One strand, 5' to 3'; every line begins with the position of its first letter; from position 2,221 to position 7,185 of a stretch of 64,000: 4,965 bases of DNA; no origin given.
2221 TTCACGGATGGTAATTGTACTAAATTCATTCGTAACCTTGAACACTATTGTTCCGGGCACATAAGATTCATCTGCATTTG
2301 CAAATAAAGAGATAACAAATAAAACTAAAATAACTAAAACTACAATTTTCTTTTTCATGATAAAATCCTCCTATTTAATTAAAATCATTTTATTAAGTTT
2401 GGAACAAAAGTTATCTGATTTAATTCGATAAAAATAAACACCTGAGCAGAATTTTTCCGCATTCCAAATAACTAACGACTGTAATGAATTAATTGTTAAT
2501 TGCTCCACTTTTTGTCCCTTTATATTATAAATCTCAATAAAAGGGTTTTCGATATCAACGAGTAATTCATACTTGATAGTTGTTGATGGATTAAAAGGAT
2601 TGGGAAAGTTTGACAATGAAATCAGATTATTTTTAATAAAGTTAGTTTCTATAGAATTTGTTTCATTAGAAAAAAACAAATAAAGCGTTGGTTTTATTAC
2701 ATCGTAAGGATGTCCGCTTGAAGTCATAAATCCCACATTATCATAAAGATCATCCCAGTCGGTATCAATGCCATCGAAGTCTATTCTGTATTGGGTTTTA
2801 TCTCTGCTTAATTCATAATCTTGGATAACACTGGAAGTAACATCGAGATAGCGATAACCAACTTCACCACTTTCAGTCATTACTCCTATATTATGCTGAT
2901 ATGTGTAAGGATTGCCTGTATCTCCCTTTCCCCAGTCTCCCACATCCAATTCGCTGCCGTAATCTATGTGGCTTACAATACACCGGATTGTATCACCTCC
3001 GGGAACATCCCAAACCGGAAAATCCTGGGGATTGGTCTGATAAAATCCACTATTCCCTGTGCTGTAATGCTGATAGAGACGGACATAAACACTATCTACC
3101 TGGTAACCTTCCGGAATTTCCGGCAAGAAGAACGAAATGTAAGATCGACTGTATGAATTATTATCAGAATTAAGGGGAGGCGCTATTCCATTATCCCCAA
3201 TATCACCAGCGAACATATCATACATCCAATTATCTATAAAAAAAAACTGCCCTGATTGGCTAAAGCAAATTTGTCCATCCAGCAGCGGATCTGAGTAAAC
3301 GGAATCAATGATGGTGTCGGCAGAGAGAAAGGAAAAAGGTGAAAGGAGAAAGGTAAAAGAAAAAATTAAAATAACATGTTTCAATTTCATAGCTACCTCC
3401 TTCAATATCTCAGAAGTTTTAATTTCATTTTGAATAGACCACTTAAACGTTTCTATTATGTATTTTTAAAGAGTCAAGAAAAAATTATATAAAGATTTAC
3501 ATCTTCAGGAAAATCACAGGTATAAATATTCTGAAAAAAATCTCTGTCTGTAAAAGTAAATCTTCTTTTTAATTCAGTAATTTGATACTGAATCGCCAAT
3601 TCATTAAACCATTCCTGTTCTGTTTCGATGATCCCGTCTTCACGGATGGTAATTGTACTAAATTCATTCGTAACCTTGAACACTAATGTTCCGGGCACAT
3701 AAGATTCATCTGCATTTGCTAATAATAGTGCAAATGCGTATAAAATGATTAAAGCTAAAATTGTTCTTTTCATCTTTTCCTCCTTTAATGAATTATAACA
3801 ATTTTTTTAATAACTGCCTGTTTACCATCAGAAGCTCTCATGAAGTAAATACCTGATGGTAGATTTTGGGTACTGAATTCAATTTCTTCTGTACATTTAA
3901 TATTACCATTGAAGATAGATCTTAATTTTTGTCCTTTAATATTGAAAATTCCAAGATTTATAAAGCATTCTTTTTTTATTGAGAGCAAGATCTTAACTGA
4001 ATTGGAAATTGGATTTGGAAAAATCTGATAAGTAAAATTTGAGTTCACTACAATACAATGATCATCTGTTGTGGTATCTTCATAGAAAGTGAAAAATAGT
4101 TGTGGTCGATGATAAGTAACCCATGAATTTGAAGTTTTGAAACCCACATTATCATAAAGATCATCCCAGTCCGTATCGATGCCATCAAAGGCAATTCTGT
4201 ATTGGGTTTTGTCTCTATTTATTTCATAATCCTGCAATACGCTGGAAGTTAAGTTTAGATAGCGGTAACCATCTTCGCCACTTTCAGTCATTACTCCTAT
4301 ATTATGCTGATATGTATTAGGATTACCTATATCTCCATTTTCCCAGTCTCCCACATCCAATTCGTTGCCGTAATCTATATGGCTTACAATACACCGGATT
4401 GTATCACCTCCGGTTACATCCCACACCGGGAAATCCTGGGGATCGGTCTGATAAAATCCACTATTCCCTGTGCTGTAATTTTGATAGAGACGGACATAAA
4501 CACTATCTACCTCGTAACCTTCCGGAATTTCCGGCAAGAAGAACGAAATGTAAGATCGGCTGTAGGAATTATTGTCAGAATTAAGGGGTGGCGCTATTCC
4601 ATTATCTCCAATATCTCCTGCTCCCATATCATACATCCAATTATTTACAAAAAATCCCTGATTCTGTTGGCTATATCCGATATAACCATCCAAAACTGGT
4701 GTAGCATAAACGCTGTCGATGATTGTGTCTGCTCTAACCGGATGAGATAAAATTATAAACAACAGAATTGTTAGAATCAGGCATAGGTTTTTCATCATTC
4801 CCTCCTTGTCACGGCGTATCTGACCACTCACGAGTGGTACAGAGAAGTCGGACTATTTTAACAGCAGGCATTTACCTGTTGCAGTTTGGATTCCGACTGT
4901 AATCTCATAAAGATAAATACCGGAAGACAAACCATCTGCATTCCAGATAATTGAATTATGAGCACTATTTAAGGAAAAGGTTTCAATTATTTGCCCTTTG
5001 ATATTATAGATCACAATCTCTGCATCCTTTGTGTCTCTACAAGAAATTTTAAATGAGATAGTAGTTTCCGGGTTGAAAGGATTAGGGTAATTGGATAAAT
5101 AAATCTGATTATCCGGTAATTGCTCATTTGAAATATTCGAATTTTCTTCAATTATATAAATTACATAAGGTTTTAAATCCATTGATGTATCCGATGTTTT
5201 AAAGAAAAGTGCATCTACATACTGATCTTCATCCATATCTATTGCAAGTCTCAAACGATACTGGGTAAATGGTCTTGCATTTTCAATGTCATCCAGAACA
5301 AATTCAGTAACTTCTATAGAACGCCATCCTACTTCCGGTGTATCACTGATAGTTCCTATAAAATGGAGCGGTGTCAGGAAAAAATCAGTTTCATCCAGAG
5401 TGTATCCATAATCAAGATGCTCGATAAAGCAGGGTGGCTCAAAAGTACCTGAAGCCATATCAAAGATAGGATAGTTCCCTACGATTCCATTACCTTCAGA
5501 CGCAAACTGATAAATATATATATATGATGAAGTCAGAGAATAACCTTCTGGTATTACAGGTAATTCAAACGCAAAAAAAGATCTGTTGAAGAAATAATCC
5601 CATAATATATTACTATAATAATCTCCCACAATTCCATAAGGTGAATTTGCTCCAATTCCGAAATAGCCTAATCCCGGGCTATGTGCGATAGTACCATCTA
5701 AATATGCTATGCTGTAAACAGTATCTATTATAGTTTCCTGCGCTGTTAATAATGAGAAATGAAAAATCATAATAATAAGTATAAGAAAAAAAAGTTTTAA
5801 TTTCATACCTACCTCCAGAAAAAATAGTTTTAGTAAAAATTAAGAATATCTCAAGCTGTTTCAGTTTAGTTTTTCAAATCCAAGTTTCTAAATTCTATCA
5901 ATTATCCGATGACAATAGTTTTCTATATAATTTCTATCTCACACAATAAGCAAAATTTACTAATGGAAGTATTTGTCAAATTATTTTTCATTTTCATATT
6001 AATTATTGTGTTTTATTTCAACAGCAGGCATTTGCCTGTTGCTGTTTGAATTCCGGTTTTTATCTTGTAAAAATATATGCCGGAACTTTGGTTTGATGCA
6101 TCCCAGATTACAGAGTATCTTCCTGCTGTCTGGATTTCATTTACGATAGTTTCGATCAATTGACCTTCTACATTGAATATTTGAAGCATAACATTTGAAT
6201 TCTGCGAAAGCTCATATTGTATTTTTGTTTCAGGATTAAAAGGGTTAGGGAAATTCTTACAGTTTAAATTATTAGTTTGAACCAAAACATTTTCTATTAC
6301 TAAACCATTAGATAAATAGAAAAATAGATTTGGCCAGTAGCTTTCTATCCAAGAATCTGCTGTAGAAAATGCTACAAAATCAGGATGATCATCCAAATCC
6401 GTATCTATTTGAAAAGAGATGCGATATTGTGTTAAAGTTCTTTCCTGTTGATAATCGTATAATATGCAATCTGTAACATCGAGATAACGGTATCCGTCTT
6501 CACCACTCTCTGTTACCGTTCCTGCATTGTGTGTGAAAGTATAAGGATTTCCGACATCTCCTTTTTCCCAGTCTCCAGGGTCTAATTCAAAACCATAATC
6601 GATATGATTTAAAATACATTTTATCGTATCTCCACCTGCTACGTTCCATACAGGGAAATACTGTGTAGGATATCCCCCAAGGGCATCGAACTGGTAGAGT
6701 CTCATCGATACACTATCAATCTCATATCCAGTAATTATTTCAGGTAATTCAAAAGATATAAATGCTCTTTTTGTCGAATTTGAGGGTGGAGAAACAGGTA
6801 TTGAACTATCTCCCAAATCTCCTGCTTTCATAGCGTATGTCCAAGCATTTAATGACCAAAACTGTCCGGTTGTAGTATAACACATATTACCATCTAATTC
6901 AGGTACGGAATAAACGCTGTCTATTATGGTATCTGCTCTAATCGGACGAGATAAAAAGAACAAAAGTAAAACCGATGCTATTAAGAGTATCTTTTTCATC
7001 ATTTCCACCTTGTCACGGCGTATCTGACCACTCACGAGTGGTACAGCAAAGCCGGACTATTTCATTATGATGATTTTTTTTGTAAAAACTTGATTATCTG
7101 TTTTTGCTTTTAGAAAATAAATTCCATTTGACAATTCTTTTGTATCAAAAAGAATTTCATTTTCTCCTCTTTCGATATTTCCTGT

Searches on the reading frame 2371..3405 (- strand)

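Call 13: search_protein_families(library=pfam, proteins=[window:2371-3405:-], max_evalue=0.01)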
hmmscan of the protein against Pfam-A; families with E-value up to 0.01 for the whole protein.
window:2371-3405:- (344 aa): 1 family
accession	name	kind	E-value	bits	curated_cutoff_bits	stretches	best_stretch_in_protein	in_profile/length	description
PF18962.6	Por_Secre_tail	-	3e-09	37.5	27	1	267-335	2-69/75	Secretion system C-terminal sorting domain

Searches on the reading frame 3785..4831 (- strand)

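Call 13: search_protein_families(library=pfam, proteins=[window:3785-4831:-], max_evalue=0.01)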
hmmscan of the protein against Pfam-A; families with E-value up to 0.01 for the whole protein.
window:3785-4831:- (348 aa): 1 family
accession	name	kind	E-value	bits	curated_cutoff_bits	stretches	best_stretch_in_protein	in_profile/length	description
PF18962.6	Por_Secre_tail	-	6.6e-12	46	27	1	270-346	1-75/75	Secretion system C-terminal sorting domain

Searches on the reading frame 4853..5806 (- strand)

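Call 13: search_protein_families(library=pfam, proteins=[window:4853-5806:-], max_evalue=0.01)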
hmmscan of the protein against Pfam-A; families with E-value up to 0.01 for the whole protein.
window:4853-5806:- (317 aa): 1 family
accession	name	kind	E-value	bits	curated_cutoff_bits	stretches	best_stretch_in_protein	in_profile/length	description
PF18962.6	Por_Secre_tail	-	4.4e-11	43.4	27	1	240-312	2-72/75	Secretion system C-terminal sorting domain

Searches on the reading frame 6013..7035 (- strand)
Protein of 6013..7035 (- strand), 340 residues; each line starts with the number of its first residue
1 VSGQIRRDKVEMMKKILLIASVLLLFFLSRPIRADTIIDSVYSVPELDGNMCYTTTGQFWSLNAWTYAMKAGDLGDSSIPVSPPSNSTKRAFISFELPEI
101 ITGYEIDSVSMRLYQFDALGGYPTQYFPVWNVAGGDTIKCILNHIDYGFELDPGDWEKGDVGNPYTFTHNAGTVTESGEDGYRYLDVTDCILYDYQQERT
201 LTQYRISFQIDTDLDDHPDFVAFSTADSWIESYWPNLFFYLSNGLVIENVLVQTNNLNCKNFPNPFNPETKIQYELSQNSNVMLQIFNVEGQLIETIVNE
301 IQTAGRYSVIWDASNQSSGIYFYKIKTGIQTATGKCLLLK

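Call 13: search_protein_families(library=pfam, proteins=[window:6013-7035:-], max_evalue=0.01)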
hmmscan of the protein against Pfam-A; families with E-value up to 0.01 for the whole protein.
window:6013-7035:- (340 aa): 3 families
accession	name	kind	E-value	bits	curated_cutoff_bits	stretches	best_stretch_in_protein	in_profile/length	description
PF18962.6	Por_Secre_tail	-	2.9e-10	40.7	27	1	262-335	2-72/75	Secretion system C-terminal sorting domain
PF13860.13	FlgD_ig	-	5e-05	23.6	27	1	270-319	12-67/79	FlgD Ig-like domain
PF24517.2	CBM96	-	0.00057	20.2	26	0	84-115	35-64/164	Carbohydrate-binding module family 96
